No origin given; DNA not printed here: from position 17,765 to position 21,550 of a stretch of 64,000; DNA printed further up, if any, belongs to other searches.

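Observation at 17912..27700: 3262-aa giant ORF with a GGGKS / DEVD NTPase-like core, possibly of eukaryote-like origin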

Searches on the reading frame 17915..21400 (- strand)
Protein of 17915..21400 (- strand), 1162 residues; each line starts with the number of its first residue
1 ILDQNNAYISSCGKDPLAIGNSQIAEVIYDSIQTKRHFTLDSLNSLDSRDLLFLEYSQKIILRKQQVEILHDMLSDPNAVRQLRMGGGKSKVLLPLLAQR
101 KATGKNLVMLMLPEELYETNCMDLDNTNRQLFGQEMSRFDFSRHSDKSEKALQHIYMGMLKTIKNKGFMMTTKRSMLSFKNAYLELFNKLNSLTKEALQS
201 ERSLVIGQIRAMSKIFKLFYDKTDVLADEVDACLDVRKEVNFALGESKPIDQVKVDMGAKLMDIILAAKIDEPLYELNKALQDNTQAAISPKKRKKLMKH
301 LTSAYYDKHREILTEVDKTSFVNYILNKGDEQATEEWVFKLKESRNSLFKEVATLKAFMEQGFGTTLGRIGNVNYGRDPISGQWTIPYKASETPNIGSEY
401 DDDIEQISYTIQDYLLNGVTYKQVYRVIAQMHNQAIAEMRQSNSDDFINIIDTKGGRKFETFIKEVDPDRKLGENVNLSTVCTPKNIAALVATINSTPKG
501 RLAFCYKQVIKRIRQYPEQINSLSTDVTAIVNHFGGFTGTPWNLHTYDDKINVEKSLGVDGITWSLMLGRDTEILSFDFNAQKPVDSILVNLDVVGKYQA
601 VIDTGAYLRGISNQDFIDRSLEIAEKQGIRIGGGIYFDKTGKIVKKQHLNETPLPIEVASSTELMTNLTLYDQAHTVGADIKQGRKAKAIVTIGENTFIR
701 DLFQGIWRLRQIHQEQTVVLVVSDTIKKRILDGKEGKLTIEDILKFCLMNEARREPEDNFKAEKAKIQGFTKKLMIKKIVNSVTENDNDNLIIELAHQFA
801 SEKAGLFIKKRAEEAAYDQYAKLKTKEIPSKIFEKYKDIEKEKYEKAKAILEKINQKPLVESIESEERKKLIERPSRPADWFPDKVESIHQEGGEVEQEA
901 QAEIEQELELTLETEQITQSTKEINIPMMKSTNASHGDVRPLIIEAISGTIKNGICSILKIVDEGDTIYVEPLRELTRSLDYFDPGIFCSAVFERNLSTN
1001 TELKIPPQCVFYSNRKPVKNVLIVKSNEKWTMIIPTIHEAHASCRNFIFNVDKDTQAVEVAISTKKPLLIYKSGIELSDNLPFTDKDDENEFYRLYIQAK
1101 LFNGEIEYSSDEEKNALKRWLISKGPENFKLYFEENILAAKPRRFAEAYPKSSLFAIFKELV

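Call 30: find_related_loci(query=A3, collection=genome_contigs, flank=6000)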
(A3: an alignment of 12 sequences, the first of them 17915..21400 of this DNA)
Query A3 (1162 aa) in genome_contigs; peptide patterns used: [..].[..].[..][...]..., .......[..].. (x = any residue, [..] = any of these).
158 stretches matched a pattern; 81 encode a relative of the query (tblastn E <= 1e-3); the best 80 are kept; 79 distinct loci.
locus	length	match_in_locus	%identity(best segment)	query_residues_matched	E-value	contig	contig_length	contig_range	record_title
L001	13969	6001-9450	52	2-1161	0e+0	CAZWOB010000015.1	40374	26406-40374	MAG TPA_asm: uncultured bacterium isolate binchicken_co334_43 genome assembly, contig: NODE_1520_length_40374_cov_13.889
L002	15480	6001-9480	49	1-1161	0e+0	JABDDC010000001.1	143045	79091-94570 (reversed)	MAG: Chlamydiae bacterium isolate BWMinControl_Nextera34_MAG1 3300020853.a:Ga0207010_1001, whole genome shotgun sequence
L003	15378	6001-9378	40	21-1158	0e+0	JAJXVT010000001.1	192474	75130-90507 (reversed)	MAG: bacterium isolate BP5.bin41 NODE_50_length_192474_cov_1.513005, whole genome shotgun sequence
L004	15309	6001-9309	27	21-1160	1e-110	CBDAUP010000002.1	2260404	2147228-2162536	MAG: Parachlamydiaceae bacterium isolate 80808b01-bdcd-45dd-a412-a3e3b2eb81fe genome assembly, contig: contig_2, whole g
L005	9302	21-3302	32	21-1161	2e-108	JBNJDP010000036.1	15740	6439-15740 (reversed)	MAG: Chlamydiota bacterium isolate Y23_30dBSe4.bin.66 NODE_3400_length_15740_cov_13.909021, whole genome shotgun sequenc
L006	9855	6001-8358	26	50-839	1e-67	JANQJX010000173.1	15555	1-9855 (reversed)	MAG: Simkania sp. isolate PL25a_bin.130 k99_4595942, whole genome shotgun sequence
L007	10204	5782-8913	25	60-1142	2e-66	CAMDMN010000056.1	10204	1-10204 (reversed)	MAG: Legionella sp. 2055-AUS-E isolate MiH-22jul19-370 genome assembly, contig: MiH-22jul19-C14162, whole genome shotgun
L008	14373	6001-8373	27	50-834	2e-65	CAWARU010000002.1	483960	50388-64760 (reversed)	MAG: uncultured Gammaproteobacteria bacterium isolate MFD02579.bin.2.49 genome assembly, contig: contig_876, whole genom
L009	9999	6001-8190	26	52-798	2e-65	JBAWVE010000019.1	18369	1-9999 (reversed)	MAG: Parachlamydiaceae bacterium isolate ELA003 MAG003_19, whole genome shotgun sequence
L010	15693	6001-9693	26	34-1161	1e-65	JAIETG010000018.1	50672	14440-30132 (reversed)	MAG: Rhabdochlamydiaceae bacterium isolate time.spades.CONCOCT.1kb_023 c_000000000093, whole genome shotgun sequence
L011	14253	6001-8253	27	51-780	2e-62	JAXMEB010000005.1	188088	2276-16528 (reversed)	MAG: Gammaproteobacteria bacterium isolate STL-PRO51 C1.61.fa-5, whole genome shotgun sequence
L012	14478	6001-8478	26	52-915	5e-62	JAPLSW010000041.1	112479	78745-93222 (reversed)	MAG: Chlamydiae bacterium isolate LacPavin_0419_WC53_MAG_41_8 LacPavin_0419_WC53_scaffold_31120, whole genome shotgun se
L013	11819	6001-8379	26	38-846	2e-61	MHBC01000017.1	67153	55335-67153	MAG: Legionellales bacterium RIFCSPHIGHO2_12_FULL_37_14 rifcsphigho2_12_scaffold_1633, whole genome shotgun sequence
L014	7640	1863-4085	27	52-781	2e-61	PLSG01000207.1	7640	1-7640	MAG: Parachlamydiaceae bacterium isolate bog_1457 73.20120700_S1D.416_contig_566257, whole genome shotgun sequence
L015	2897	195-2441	26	52-801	2e-61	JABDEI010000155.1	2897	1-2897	MAG: Chlamydiae bacterium isolate BWMinHeated_Nextera37_MAG3 3300020917.a:Ga0207105_1714, whole genome shotgun sequence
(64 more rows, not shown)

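Call 39: search_solved_structures(query=A3, max_evalue=5, show_alignments=2)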
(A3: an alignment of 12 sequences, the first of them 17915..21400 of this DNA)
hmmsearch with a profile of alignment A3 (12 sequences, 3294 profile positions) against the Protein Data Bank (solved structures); distinct sequences matched with E-value up to 5: 4.
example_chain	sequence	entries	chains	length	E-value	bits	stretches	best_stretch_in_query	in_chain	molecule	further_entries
4bjq_A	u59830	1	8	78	0.1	12.4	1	2618-2652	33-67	PENICILLIN BINDING PROTEIN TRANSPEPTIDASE DOMAIN PROTEIN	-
6xss_A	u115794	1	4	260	0.62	9.8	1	990-1113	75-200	C4_nat_HFuse-7900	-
4bjp_A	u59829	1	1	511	2.1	8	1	2619-2652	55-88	PENICILLIN BINDING PROTEIN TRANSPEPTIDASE DOMAIN PROTEIN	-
7onw_A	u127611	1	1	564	2.2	8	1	2619-2652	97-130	Peptidoglycan D,D-transpeptidase FtsI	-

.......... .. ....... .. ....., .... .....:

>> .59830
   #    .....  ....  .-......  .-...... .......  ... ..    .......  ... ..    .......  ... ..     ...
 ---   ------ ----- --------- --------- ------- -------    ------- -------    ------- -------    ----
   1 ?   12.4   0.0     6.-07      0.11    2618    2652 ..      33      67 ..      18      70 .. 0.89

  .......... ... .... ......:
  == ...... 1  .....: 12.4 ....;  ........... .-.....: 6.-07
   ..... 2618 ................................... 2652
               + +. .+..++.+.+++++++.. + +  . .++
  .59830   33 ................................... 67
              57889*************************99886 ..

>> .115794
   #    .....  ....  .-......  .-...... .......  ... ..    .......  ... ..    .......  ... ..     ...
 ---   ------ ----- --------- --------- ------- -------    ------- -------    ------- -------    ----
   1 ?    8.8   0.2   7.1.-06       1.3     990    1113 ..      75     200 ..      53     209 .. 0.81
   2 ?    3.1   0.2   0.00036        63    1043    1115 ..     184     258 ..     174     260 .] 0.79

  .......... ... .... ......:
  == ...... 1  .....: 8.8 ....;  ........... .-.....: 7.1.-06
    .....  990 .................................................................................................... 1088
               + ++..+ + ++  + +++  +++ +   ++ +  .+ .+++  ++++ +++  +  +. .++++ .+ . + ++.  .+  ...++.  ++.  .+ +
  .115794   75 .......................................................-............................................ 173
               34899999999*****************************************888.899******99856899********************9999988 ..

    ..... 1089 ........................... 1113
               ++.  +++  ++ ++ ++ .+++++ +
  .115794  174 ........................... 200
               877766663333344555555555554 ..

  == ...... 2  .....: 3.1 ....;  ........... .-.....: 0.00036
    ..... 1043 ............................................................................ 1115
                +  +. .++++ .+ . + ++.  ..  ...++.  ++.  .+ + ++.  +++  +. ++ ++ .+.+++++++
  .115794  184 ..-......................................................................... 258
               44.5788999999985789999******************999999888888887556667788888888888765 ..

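Call 43: predict_structure(alignment_id=A2)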
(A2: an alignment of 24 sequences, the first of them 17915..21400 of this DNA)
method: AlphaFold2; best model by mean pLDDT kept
length: 1162 residues; sequences in the alignment: 24
mean_pLDDT: 84.2   pTM: 0.70
mean pLDDT of the five models: 84.2, 82.7, 80.9, 80.5, 79.4
residues with pLDDT >= 90: 454; 70-90: 591; 50-70: 68; < 50: 49
segments of 3 or more residues with pLDDT < 50: 890-938
pLDDT, mean of each block of 10 residues (from residue 1): 85 84 88 82 75 84 87 92 75 86 92 78 78 85 87 95 93 92 92 81 93 96 93 81 81 94 95 93 90 92 95 90 89 91 92 94 88 84 77 64 88 93 91 89 71 90 89 83 87 93 93 83 88 89 86 80 87 93 92 93 91 94 93 87 88 84 89 77 91 92 88 91 93 88 93 88 89 90 87 88 74 82 85 89 86 68 65 83 74 35 35 28 41 49 87 81 70 87 91 81 73 76 90 89 87 86 78 64 81 94 89 93 93 88 79 93 89
secondary structure, 60 per line:
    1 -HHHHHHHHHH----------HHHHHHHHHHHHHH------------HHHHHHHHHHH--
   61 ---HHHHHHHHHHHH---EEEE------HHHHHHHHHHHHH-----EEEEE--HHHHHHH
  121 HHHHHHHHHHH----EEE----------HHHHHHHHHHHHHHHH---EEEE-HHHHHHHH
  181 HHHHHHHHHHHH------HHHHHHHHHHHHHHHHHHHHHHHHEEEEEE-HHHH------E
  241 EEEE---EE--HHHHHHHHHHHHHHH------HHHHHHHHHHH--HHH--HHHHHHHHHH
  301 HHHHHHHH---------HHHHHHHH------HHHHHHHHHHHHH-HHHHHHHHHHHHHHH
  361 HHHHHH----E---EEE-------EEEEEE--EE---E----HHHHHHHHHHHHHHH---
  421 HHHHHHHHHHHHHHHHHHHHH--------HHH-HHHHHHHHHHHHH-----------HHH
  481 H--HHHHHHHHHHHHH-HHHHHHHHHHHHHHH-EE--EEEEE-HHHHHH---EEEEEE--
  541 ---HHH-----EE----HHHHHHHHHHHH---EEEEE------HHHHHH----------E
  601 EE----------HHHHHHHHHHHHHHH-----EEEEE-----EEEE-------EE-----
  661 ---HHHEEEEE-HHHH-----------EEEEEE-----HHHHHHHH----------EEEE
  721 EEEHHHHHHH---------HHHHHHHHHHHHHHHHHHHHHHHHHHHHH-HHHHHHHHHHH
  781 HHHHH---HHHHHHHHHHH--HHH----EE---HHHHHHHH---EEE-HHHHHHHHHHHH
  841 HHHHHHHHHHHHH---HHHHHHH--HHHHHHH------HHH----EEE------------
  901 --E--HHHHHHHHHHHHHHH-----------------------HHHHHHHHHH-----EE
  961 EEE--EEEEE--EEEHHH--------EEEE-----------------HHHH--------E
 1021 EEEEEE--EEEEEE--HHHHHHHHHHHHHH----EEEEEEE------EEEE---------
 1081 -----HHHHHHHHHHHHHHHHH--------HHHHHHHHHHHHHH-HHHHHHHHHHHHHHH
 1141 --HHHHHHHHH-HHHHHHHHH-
elements in order (helices of 4 or more, strands of 3 or more residues): H2-11 H22-35 H48-58 H64-75 E79-82 H89-101 E107-111 H114-131 E136-138 H149-164 E168-171 H173-192 H199-222 E223-228 H230-233 E240-244 H252-266 H273-283 H291-308 H318-325 H332-344 H346-366 E375-377 E385-390 H403-417 H421-441 H454-466 H478-481 H484-496 H498-512 E518-522 H524-529 E533-538 H558-569 E573-577 H584-589 E600-602 H613-627 E633-637 E643-646 E667-671 H673-676 E688-693 H699-706 E717-723 H724-730 H740-768 H770-785 H789-799 H814-821 E825-827 H829-853 H857-863 H866-872 E886-888 H906-920 H944-953 E959-963 E966-970 E973-975 E987-990 H1008-1011 E1020-1026 E1029-1034 H1037-1050 E1055-1061 E1068-1071 H1086-1102 H1111-1124 H1126-1140 H1143-1151 H1153-1161

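Call 45: fold_search(model_id=the predicted structure, library=pdb)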
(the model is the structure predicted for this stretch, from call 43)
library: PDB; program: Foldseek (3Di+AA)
matches with E <= 10: 584; with E <= 0.001: 15
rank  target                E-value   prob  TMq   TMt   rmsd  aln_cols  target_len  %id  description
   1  3jv2_B                2.9e-06  1.00  0.27  0.38  15.8       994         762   10  Crystal Structure of B. subtilis SecA with bound peptide (released 2009-11-24)
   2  6itc_A                3.1e-06  1.00  0.29  0.41  17.5       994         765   11  Structure of a substrate engaged SecA-SecY protein translocation machine (released 2019-06-12)
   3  2ibm_B                2.1e-05  1.00  0.27  0.39  19.9       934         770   10  A novel dimer interface and conformational changes revealed by an X-ray structure of B. subtilis SecA (released 2006-11-14)
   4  5eul_A                2.5e-05  1.00  0.31  0.45  11.8       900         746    9  Structure of the SecA-SecY complex with a translocating polypeptide substrate (released 2016-03-09)
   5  3jv2_A                4.5e-05  1.00  0.26  0.37  17.4       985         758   11  Crystal Structure of B. subtilis SecA with bound peptide (released 2009-11-24)
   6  1tf2                  5.7e-05  1.00  0.26  0.36  17.4       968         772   10  Crystal structure of SecA:ADP in an open conformation from Bacillus Subtilis (released 2004-08-03)
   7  3iqm                  6.8e-05  1.00  0.24  0.33  21.8      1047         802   10  Active site mutants of B. subtilis SecA (released 2010-08-11)
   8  3iqy                  9.3e-05  1.00  0.24  0.33  22.6      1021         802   10  Active site mutants of B. subtilis SecA (released 2010-08-11)
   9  8zef_A                1.2e-04  1.00  0.22  0.27  20.0       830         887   11  Crystal structure of Staphylococcus aureus DinG protein in complex with ssDNA and Ca2+ (released 2025-05-21)
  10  1nl3_B                2.3e-04  1.00  0.27  0.36  20.7       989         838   11  CRYSTAL STRUCTURE OF THE SECA PROTEIN TRANSLOCATION ATPASE FROM MYCOBACTERIUM TUBERCULOSIS in APO FORM (released 2003-03-04)
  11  9kqh_A                2.3e-04  1.00  0.20  0.29  19.5       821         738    8  Crystal structure of Finegoldia magna DinG in complex with ssDNA and ADPNP (released 2025-12-03)
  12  1nkt_A                2.3e-04  1.00  0.25  0.32  20.3      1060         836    9  CRYSTAL STRUCTURE OF THE SECA PROTEIN TRANSLOCATION ATPASE FROM MYCOBACTERIUM TUBERCULOSIS COMPLEX WITH ADPBS (released 2003-03-04)
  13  6gox                  3.8e-04  1.00  0.21  0.30  20.9       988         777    9  SecA (released 2019-06-19)
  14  3dl8_A                4.7e-04  1.00  0.30  0.42  16.1       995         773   11  Structure of the complex of aquifex aeolicus SecYEG and bacillus subtilis SecA (released 2008-12-02)
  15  5k9t                  5.4e-04  1.00  0.22  0.40  16.6       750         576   11  SecA-N68, a C-terminal truncation of the SecA ATPase from E. coli (released 2017-06-07)
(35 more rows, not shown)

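Call 46: search_protein_families(library=pfam, alignment_id=A3, max_evalue=0.01)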
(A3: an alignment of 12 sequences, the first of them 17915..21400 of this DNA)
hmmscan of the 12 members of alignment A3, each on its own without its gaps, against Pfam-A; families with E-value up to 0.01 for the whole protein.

A. member 1, window:17915-21400:- (1162 aa): 1 family
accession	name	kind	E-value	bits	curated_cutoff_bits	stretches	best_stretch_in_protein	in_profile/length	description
PF12340.13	DUF3638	-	4.7e-26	91.9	31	1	44-253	5-203/225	Protein of unknown function (DUF3638)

B. families by the number of members that match (of 12 scanned): 1 family
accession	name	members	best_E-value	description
PF12340.13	DUF3638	12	4.5e-32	Protein of unknown function (DUF3638)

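Call 53: search_protein_families(library=pfam, alignment_id=A5, max_evalue=0.01)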
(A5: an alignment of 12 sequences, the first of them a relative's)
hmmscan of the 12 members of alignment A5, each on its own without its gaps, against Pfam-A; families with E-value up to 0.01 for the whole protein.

A. member 1, L017:205-11442:+ (3746 aa): 1 family
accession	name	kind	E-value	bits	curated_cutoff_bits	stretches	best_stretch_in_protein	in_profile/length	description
PF12340.13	DUF3638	-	1.5e-23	83.8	31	1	1932-2146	5-209/225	Protein of unknown function (DUF3638)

B. families by the number of members that match (of 12 scanned): 4 families
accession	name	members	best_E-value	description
PF12340.13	DUF3638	12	1.4e-25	Protein of unknown function (DUF3638)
PF12359.13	DUF3645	2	0.00064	Protein of unknown function (DUF3645)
PF19458.4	DUF5995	1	0.0018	Family of unknown function (DUF5995)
PF04286.17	DUF445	1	0.0051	Protein of unknown function (DUF445)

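Call 62: search_solved_structures(query=A6, max_evalue=10, show_alignments=3)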
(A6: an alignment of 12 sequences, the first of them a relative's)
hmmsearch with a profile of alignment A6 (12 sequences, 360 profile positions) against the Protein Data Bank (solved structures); distinct sequences matched with E-value up to 10: 0.
